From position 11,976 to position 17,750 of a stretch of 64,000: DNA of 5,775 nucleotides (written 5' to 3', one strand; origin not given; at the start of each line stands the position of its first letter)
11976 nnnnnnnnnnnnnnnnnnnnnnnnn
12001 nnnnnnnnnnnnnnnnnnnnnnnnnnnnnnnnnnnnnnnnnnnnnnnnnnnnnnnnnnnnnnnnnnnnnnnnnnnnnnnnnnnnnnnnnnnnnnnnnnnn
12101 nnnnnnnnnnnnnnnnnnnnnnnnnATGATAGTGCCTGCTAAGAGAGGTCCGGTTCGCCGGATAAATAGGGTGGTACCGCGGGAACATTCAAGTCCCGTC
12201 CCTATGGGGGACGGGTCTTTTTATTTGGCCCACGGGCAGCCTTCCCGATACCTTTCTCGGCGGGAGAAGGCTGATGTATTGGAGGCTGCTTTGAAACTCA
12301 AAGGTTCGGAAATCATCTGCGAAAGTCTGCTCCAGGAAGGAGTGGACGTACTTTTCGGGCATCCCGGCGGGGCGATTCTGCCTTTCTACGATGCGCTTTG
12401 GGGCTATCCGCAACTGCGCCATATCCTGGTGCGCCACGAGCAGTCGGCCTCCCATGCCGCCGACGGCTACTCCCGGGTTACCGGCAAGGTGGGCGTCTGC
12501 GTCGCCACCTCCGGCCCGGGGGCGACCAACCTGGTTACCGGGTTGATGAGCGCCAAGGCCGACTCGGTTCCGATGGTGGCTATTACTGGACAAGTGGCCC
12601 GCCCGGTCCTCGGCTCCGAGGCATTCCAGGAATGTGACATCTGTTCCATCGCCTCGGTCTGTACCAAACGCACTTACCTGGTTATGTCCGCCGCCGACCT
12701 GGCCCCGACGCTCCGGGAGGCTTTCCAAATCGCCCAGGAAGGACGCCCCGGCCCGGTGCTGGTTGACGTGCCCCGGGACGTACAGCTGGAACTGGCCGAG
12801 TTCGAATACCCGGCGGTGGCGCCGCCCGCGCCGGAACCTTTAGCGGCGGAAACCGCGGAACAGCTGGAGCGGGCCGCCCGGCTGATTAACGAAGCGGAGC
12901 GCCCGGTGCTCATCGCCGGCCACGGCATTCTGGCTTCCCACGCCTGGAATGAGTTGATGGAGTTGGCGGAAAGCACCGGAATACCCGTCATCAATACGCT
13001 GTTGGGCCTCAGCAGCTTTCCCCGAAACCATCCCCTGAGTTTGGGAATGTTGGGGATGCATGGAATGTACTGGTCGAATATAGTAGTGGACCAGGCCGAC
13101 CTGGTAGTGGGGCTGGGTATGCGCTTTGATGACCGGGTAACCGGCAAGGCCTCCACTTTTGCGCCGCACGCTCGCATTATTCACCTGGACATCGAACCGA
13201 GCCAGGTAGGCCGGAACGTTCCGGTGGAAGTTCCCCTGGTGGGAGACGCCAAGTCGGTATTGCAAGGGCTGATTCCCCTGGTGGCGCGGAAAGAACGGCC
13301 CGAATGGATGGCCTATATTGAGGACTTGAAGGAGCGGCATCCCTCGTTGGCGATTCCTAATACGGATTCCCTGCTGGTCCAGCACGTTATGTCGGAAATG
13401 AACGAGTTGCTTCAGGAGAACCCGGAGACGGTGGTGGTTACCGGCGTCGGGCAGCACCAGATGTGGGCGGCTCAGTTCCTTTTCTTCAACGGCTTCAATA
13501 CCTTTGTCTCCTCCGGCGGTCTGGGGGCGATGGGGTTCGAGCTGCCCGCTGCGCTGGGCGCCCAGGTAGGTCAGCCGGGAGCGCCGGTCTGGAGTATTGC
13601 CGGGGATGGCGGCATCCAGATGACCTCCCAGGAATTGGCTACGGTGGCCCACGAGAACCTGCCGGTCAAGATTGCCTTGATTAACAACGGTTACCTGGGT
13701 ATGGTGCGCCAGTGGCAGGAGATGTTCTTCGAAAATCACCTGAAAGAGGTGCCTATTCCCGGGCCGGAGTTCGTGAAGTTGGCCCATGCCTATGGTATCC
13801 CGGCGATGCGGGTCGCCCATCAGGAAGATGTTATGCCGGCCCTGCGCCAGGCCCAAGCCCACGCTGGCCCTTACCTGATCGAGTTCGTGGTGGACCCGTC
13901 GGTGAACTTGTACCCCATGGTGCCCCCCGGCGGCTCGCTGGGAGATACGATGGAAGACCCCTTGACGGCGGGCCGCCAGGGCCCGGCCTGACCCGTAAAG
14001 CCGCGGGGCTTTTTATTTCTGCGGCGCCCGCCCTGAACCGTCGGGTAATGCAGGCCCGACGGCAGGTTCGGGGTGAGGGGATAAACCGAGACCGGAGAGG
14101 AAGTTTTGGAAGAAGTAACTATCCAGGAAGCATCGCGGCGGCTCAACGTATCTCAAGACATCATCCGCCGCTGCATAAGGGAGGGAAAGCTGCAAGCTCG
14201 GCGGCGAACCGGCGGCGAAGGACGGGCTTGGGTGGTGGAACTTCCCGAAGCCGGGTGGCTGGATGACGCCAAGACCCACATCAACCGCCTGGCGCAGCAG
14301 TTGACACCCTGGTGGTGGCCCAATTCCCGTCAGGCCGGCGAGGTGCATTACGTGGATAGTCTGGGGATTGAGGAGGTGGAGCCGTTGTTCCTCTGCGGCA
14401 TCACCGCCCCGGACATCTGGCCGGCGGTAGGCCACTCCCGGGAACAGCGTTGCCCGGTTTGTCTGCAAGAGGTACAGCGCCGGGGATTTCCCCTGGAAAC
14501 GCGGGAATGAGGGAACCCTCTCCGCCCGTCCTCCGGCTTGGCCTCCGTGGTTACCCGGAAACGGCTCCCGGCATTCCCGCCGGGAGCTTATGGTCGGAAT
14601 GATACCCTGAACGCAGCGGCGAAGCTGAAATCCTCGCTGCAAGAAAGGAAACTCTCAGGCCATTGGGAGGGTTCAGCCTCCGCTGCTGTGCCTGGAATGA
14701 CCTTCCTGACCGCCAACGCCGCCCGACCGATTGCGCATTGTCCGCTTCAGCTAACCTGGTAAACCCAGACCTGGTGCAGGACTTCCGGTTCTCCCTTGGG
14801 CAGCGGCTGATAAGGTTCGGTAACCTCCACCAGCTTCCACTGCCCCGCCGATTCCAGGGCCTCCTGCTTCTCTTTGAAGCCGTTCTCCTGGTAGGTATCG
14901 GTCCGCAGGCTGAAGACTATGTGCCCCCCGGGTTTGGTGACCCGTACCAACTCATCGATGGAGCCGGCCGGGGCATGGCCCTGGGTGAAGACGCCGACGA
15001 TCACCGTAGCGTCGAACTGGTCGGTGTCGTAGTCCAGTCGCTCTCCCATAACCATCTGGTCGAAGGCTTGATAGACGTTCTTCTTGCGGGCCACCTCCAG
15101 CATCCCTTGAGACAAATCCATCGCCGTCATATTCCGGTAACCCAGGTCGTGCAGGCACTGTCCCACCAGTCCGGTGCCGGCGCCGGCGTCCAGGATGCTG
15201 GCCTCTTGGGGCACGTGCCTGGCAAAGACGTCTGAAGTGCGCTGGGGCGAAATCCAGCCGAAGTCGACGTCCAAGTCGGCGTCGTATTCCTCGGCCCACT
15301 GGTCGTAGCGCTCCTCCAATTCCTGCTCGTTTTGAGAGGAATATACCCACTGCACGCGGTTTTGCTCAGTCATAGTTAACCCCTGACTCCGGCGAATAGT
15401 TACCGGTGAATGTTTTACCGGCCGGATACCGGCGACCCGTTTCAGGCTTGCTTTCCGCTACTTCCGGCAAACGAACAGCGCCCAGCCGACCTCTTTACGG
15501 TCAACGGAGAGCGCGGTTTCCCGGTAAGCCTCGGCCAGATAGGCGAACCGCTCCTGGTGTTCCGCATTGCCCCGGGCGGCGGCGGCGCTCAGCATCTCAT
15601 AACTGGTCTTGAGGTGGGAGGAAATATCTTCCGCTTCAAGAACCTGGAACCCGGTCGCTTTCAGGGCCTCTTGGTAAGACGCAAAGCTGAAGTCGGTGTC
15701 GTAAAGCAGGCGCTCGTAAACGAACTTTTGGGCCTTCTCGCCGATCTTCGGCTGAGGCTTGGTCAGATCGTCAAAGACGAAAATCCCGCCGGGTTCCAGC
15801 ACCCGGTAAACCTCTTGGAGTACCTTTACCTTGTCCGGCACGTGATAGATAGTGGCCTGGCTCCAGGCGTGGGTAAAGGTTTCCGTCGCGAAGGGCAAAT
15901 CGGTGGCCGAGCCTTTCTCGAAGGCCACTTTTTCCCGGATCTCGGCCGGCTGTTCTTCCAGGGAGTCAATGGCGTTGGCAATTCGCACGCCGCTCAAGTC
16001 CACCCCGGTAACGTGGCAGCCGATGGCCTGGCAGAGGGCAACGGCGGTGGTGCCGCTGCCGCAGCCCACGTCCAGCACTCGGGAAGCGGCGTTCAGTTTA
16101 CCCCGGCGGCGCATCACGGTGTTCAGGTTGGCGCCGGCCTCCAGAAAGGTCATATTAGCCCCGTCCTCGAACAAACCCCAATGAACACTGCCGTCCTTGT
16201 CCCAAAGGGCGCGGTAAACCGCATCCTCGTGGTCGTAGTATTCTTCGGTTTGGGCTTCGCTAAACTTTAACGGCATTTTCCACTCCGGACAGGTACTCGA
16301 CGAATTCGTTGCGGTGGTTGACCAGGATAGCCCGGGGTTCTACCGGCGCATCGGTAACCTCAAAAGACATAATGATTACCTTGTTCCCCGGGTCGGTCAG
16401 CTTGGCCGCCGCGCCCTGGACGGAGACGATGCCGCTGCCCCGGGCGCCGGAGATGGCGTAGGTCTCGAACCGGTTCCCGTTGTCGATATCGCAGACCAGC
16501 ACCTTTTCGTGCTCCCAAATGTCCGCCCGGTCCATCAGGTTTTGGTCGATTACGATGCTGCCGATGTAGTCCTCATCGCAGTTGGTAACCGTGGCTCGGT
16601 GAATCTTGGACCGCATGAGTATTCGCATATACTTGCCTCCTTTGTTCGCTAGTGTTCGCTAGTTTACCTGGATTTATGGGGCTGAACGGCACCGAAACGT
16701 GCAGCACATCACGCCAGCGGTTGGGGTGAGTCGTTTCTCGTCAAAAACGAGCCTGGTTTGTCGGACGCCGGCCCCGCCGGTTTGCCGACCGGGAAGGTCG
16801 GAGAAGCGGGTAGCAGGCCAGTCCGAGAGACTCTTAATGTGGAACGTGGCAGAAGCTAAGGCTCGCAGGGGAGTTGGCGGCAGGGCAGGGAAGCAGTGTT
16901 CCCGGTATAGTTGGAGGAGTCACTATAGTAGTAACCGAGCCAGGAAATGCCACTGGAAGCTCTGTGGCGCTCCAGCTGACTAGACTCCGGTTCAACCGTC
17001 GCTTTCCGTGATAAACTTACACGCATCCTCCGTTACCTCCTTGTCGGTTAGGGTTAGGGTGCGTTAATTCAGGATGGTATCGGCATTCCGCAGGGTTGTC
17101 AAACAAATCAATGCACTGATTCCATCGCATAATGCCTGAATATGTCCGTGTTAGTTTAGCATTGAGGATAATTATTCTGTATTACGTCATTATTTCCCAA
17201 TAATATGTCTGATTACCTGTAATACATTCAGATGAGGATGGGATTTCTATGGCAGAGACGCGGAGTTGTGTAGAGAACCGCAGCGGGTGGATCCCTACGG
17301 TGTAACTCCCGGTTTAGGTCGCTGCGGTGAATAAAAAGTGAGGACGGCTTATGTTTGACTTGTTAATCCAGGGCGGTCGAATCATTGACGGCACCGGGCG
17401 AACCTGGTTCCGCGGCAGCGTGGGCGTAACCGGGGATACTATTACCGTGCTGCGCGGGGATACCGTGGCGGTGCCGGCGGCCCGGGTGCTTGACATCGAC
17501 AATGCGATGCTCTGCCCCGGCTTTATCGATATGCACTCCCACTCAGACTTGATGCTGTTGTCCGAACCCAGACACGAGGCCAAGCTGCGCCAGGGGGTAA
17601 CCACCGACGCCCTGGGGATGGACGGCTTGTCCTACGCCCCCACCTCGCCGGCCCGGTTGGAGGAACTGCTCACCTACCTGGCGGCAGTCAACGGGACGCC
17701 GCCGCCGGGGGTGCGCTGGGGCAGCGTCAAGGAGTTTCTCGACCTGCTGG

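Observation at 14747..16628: panD overlapping an SDMT-type N-methyltransferase plus a second methyltransferase: possible beta-alanine betaine pathway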

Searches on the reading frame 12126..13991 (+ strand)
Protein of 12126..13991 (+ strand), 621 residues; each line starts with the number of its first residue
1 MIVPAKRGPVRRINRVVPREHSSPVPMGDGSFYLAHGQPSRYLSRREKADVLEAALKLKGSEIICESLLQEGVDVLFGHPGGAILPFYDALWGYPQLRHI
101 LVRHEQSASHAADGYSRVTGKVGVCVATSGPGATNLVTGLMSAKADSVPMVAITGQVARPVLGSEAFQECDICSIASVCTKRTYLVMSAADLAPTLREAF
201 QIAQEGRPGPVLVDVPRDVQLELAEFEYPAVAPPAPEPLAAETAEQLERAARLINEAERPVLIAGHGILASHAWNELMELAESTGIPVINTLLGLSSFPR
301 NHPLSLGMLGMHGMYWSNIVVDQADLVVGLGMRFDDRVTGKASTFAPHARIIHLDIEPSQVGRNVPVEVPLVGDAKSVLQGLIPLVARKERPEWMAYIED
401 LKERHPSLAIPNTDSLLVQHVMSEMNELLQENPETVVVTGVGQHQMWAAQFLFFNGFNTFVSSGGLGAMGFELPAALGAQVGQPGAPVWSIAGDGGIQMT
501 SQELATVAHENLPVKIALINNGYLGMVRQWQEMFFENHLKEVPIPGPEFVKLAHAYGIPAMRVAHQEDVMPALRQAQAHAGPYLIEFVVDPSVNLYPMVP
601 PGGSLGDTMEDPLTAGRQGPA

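Call 3: search_protein_families(library=pfam, proteins=[window:12126-13991:+])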
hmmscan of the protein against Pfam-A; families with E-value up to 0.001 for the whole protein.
window:12126-13991:+ (621 aa): 3 families
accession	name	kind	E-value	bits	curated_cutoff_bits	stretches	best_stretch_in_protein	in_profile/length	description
PF02775.26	TPP_enzyme_C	-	5e-51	172.9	21.9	1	440-587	1-151/151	Thiamine pyrophosphate enzyme, C-terminal TPP binding domain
PF00205.28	TPP_enzyme_M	-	6.5e-48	162.4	30.4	1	247-382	1-137/137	Thiamine pyrophosphate enzyme, central domain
PF02776.23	TPP_enzyme_N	-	4.3e-39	133.4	26.8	1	59-174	2-118/119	Thiamine pyrophosphate enzyme, N-terminal TPP binding domain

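Call 4: search_protein_families(library=ncbifam, proteins=[window:12126-13991:+])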
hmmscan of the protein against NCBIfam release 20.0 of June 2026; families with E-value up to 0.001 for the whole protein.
window:12126-13991:+ (621 aa): 54 families (the best 25 are shown)
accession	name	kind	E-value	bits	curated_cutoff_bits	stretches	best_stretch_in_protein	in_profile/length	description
TIGR00118.1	acolac_lg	equivalog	2.1e-205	683.4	538.35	1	58-609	1-554/557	biosynthetic-type acetolactate synthase large subunit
NF004710.0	PRK06048.1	equivalog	6e-201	668.7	976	1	54-609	4-557/561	acetolactate synthase large subunit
NF005860.0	PRK07789.1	equivalog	1.9e-198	660.7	881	1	48-604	24-593/615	acetolactate synthase large subunit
NF004919.0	PRK06276.1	equivalog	1.4e-189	631.2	866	1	58-610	1-558/582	acetolactate synthase large subunit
NF005651.0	PRK07418.1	subfamily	1.8e-186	621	942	1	52-604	13-574/617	acetolactate synthase large subunit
NF005228.0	PRK06725.1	equivalog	1.4e-182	607.9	991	1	57-603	15-559/571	acetolactate synthase large subunit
NF006524.0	PRK08978.1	equivalog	1.5e-182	607.7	738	1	59-610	2-545/548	acetolactate synthase 2 catalytic subunit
NF005824.0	PRK07710.1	equivalog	1.3e-180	601.5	976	1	54-605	13-564/573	acetolactate synthase large subunit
NF006319.0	PRK08527.1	equivalog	4.5e-173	576.7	905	1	57-608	3-557/565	acetolactate synthase large subunit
NF006581.0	PRK09107.1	equivalog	1.3e-171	571.9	974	1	56-604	9-568/595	acetolactate synthase 3 large subunit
NF006016.1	PRK08155.1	equivalog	1.5e-170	568.3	870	1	57-604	2-547/554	acetolactate synthase large subunit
NF005584.0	PRK07282.1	equivalog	8.6e-159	529.7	970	1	59-604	11-555/566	acetolactate synthase large subunit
NF005409.0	PRK06965.1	equivalog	1.7e-158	528.7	1035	1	54-604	17-576/587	acetolactate synthase 3 catalytic subunit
NF005058.0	PRK06466.1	equivalog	2e-153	511.9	951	1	57-607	3-565/574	acetolactate synthase 3 large subunit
NF006525.0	PRK08979.1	equivalog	1.1e-147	492.9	1084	1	57-606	3-562/572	acetolactate synthase 3 large subunit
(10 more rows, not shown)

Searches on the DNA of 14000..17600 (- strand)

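Call 43: search_rna_families(source=window, start=14000, end=17600, threshold=evalue, max_evalue=1)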
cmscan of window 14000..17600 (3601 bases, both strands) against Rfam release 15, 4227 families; matches with E-value up to 1: 1.
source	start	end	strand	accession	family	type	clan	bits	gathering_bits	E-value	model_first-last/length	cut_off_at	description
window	15987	16061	-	RF01668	P10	Gene; sRNA;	-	25.4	37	0.0028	1-72/72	no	Pseudomonas sRNA P10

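Call 51: search_rna_families(sources=[L001, L033, L043, L066, L072], threshold=evalue, max_evalue=0.1)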
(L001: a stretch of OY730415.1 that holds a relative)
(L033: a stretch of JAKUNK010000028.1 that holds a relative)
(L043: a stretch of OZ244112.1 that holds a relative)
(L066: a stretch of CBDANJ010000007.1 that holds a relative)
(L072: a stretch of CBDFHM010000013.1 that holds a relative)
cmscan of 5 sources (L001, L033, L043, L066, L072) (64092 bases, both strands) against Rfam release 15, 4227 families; matches with E-value up to 0.1: 1.
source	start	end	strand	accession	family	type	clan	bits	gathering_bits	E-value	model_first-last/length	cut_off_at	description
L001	9809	10085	-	RF00230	T-box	Cis-reg; leader;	-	91.4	93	1.2e-18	1-219/219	no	T-box leader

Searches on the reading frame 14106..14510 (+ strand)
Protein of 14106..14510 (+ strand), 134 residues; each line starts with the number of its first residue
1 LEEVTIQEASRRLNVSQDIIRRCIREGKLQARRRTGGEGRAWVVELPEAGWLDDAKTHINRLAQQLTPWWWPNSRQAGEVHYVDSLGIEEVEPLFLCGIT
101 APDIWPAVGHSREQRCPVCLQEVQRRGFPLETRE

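Call 3: search_protein_families(library=pfam, proteins=[window:14106-14510:+])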
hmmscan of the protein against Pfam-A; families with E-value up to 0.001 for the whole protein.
window:14106-14510:+ (134 aa): 2 families
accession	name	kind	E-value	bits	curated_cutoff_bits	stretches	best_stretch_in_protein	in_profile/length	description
PF00376.29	MerR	-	1.1e-05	25.6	28.2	1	5-37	1-34/38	MerR family regulatory protein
PF12728.13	HTH_17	-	1.8e-05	25.4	27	1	5-44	3-38/51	Helix-turn-helix domain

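Call 4: search_protein_families(library=ncbifam, proteins=[window:14106-14510:+])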
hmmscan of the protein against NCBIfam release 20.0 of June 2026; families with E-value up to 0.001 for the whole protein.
window:14106-14510:+ (134 aa): 1 family
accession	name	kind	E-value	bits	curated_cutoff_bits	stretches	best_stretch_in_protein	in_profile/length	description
TIGR01764.1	excise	domain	6e-06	26.5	28.8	1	5-36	3-33/49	excisionase family DNA-binding protein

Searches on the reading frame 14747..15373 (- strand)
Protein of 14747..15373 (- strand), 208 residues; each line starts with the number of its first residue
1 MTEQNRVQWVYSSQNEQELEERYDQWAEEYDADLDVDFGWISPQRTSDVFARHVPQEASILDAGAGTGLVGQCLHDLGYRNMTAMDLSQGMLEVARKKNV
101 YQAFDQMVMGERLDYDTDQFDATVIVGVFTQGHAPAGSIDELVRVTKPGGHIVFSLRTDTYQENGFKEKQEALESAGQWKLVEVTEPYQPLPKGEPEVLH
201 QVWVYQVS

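Call 3: search_protein_families(library=pfam, proteins=[window:14747-15373:-])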
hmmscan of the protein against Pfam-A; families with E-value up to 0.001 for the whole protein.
window:14747-15373:- (208 aa): 8 families
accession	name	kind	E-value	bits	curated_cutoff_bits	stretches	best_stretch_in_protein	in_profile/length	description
PF08241.18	Methyltransf_11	-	9.2e-15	55.5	21.2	1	61-154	1-95/95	Methyltransferase domain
PF13649.12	Methyltransf_25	-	4.1e-13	50.3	27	1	60-150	1-97/97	Methyltransferase domain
PF13489.12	Methyltransf_23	-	1.2e-08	35.3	27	1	55-171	21-124/164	Methyltransferase domain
PF13847.12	Methyltransf_31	-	1.1e-07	32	27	1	58-158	5-113/145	Methyltransferase domain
PF08242.18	Methyltransf_12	-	1.5e-07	32.5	30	1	61-152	1-98/98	Methyltransferase domain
PF01209.24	Ubie_methyltran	-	2.6e-06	27.4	20.1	1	16-153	6-150/233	ubiE/COQ5 methyltransferase family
PF05175.20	MTS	-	0.00056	20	23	0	45-125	18-104/170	Methyltransferase small domain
PF10294.15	Methyltransf_16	-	0.00063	20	21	1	46-119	37-111/174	Lysine methyltransferase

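Call 4: search_protein_families(library=ncbifam, proteins=[window:14747-15373:-])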
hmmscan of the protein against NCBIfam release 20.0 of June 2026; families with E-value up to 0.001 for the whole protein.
window:14747-15373:- (208 aa): 24 families
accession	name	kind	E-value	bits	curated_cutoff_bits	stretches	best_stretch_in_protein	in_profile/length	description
NF001241.0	PRK00216.1-2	equivalog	1.6e-12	47.5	327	1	15-155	9-148/231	demethylmenaquinone methyltransferase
NF007610.0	PRK10258.1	equivalog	2e-11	43.7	342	1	45-156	29-140/251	malonyl-ACP O-methyltransferase BioC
NF045667.1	MTase_DVU1556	equivalog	2e-11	43.7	155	1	53-167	19-129/213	DVU_1556 family methyltransferase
TIGR02072.1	BioC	equivalog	2.3e-10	40.7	184.95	1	56-156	34-134/244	malonyl-ACP O-methyltransferase BioC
TIGR01934.1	MenG_MenH_UbiE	subfamily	5.3e-09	35.7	158.35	1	52-153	35-140/223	ubiquinone/menaquinone biosynthesis methyltransferase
TIGR01983.1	UbiG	equivalog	1.2e-08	34.6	102.95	1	53-155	46-152/228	bifunctional 2-polyprenyl-6-hydroxyphenol methylase/3-demethylubiquinol 3-O-methyltransferase UbiG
NF043040.1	corrin_prot_MT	hypoth_equivalog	8.3e-08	31.9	180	1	44-126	28-117/216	corrinoid protein-associated methyltransferase CpaM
NF045882.1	PLipidMtase_Leg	equivalog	1.4e-07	31.5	390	1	35-154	18-143/207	phospholipid N-methyltransferase PmtA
NF052510.1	methyltran_MpqE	exception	1.4e-07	31.2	335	1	15-153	4-150/234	methyl-plastoquinone biosynthesis methyltransferase MpqE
NF001244.0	PRK00216.1-5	equivalog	2.3e-07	30.3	216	1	13-153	4-152/236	bifunctional demethylmenaquinone methyltransferase/2-methoxy-6-polyprenyl-1,4-benzoquinol methylase UbiE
TIGR02021.1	BchM-ChlM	equivalog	3.3e-07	29.9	158.9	1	58-129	56-128/218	magnesium protoporphyrin IX methyltransferase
NF041537.1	ArsM_AhpD_UU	exception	4.7e-07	28.9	510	1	56-154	76-180/345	arsenite methyltransferase/AhpD domain selenoprotein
TIGR02752.1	MenG_heptapren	equivalog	3.7e-06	26.6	419.85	1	53-166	42-160/231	demethylmenaquinone methyltransferase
NF001243.0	PRK00216.1-4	equivalog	9.4e-06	25.1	235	1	50-167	41-163/237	demethylmenaquinone methyltransferase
NF047649.1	MTase_UXPK_star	exception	3.5e-05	23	460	1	58-154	79-181/283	methyltransferase/UXPK-star double selenoprotein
NF041675.1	sarc_dimgly_tmase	equivalog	0.00011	22.3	550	1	52-155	62-170/278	sarcosine/dimethylglycine N-methyltransferase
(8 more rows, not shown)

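Call 16: search_solved_structures(query=window:14747-15373:-, max_evalue=0.001, show_alignments=1)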
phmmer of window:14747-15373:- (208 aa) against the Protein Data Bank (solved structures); distinct sequences matched with E-value up to 0.001: 12.
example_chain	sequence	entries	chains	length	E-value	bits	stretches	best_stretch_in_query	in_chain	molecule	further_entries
7qcb_A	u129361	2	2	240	3e-23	85.8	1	23-188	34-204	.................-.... 27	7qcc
3l8d_A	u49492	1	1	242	5.1e-07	32.8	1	18-160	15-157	Methyltransferase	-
9fcq_A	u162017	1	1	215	1.7e-06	31.1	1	48-153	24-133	SAM-dependent methyltransferase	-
9fcs_A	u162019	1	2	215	1.7e-06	31.1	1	48-153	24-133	SAM-dependent methyltransferase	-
9fcy_A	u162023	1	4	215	2.4e-06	30.6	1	48-153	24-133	SAM-dependent methyltransferase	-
9fcd_A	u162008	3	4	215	2.4e-06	30.6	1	48-153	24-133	SAM-dependent methyltransferase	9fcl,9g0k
9fcu_A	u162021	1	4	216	2.5e-06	30.6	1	48-152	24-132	SAM-dependent methyltransferase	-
9fd3_A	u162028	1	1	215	2.5e-06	30.5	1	48-152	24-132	SAM-dependent methyltransferase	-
9fcx_A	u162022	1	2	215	2.8e-06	30.4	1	48-152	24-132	SAM-dependent methyltransferase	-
2avn_A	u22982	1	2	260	1.1e-05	28.5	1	21-155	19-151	ubiquinone/menaquinone biosynthesis methyltransferase-related protein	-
8ys9_A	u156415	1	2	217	1.4e-05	28.1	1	19-153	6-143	Phosphatidylethanolamine N-methyltransferase/phosphatidyl-N-methylethanolamine N-methyltra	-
6f5z_A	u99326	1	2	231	7.3e-05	25.8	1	20-188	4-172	24-sterol C-methyltransferase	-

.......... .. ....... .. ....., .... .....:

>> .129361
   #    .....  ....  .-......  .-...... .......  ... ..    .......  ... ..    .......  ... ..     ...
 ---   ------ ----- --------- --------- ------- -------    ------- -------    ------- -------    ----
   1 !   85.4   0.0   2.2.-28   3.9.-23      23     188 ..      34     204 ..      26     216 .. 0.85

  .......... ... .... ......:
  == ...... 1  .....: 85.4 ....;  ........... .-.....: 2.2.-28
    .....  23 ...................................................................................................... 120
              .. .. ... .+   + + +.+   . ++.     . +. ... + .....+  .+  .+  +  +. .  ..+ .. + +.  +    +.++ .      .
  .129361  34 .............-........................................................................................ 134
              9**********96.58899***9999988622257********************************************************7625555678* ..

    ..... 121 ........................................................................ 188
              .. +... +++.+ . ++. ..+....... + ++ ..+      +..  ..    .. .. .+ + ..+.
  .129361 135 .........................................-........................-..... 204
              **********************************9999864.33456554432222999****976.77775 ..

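Call 29: find_homologous_proteins(query=window:14747-15373:-)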
Query window:14747-15373:- (208 aa): 3781 proteins with E <= 0.001 among 4039 candidates; the best 120 are listed.
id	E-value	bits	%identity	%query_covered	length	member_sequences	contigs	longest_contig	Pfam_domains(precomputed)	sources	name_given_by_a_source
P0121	3.7e-137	473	100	100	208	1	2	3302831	PF13847.13,PF13489.13,PF13649.13,PF01209.25,PF08241.19,PF08242.19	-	-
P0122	1.4e-131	454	95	100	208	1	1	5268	PF13847.13,PF13489.13,PF13649.13,PF01209.25,PF08241.19,PF08242.19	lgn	-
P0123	1.2e-121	422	88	100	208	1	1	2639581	PF13847.13,PF13489.13,PF13649.13,PF01209.25,PF08241.19,PF08242.19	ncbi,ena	-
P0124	3.8e-121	420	88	100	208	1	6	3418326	PF13847.13,PF13489.13,PF13649.13,PF01209.25,PF08241.19,PF08242.19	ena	-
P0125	2.0e-120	418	87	100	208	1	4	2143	PF13847.13,PF13489.13,PF13649.13,PF08241.19,PF08242.19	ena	-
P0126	9.3e-119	413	85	100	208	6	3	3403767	PF13847.13,PF13489.13,PF13649.13,PF08241.19,PF08242.19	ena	-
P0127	5.5e-118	410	84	100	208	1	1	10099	PF13847.13,PF13489.13,PF13649.13,PF01209.25,PF08241.19,PF08242.19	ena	-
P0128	2.9e-117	408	84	100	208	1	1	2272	PF13847.13,PF13489.13,PF13649.13,PF01209.25,PF08241.19,PF08242.19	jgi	jgi:predicted TPR repeat methyltransferase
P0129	3.6e-117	407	84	100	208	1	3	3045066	PF13847.13,PF13489.13,PF13649.13,PF08241.19,PF08242.19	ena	-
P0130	7.2e-117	406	83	100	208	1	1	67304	PF13847.13,PF13489.13,PF13649.13,PF01209.25,PF08241.19,PF08242.19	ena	-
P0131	7.7e-117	406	84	100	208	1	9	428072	PF13847.13,PF13489.13,PF13649.13,PF01209.25,PF08241.19,PF08242.19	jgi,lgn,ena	jgi:predicted TPR repeat methyltransferase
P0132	7.7e-117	406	84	100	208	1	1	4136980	PF13847.13,PF13489.13,PF13649.13,PF01209.25,PF08241.19,PF08242.19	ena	-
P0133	7.7e-117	406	84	100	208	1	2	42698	PF13847.13,PF13489.13,PF13649.13,PF01209.25,PF08241.19,PF08242.19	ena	-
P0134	7.9e-117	406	84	100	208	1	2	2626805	PF13847.13,PF13489.13,PF13649.13,PF08241.19,PF08242.19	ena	-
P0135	8.0e-117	406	84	100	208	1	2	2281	PF13847.13,PF13489.13,PF13649.13,PF08241.19,PF08242.19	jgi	jgi:SAM-dependent methyltransferase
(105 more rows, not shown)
